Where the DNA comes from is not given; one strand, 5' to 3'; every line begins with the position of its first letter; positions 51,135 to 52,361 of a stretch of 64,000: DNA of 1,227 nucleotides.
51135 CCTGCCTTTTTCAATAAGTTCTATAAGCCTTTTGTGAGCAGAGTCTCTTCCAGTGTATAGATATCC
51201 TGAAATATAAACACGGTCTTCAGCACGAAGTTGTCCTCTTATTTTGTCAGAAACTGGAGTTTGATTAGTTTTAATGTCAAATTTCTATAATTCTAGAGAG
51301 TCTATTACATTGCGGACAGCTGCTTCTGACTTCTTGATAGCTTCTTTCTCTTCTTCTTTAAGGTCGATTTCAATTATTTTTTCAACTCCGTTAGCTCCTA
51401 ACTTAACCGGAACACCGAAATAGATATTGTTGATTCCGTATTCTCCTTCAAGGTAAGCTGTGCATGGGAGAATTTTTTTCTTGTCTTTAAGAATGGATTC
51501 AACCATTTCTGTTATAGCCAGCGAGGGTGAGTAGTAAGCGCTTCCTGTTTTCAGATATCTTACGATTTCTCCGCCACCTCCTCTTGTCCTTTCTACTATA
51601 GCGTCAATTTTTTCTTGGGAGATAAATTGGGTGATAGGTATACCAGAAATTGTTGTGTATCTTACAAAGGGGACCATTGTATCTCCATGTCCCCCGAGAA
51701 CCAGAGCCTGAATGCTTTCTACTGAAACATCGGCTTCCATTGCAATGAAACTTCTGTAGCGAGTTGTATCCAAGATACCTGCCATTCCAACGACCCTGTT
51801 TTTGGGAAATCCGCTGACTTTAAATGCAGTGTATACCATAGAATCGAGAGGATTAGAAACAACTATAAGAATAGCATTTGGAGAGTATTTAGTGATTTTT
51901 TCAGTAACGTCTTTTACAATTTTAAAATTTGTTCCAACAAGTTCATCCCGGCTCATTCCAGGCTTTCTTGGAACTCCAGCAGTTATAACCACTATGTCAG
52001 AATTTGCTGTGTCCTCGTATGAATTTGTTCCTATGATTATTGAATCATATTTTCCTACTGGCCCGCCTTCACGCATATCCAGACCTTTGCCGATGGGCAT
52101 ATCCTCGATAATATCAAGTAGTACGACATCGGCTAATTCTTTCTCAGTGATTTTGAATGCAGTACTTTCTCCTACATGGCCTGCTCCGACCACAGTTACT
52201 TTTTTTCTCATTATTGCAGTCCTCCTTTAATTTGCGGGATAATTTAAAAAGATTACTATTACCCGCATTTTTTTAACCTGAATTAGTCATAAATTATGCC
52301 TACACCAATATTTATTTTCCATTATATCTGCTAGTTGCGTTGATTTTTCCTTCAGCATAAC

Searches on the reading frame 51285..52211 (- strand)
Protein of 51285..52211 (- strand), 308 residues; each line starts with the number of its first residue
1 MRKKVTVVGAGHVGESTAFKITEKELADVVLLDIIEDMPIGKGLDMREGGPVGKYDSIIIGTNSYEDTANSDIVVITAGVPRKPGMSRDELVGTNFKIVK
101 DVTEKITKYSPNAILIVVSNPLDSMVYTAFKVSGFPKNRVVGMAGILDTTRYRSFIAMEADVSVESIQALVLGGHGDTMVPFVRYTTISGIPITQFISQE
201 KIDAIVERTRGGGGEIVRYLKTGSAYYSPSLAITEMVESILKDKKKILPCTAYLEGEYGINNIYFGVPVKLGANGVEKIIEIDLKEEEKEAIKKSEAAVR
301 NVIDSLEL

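Call 11: search_protein_families(library=pfam, proteins=[window:51285-52211:-])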
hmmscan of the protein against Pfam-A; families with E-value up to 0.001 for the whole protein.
window:51285-52211:- (308 aa): 3 families
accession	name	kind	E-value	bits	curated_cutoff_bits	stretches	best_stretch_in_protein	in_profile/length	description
PF00056.29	Ldh_1_N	-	2.9e-43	147.7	27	1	4-142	2-141/141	lactate/malate dehydrogenase, NAD binding domain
PF02866.23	Ldh_1_C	-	1.4e-35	123.3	22.6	1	147-305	3-169/174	lactate/malate dehydrogenase, alpha/beta C-terminal domain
PF03721.20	UDPG_MGDP_dh_N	-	0.00024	21.2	27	0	3-34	1-31/187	UDP-glucose/GDP-mannose dehydrogenase family, NAD binding domain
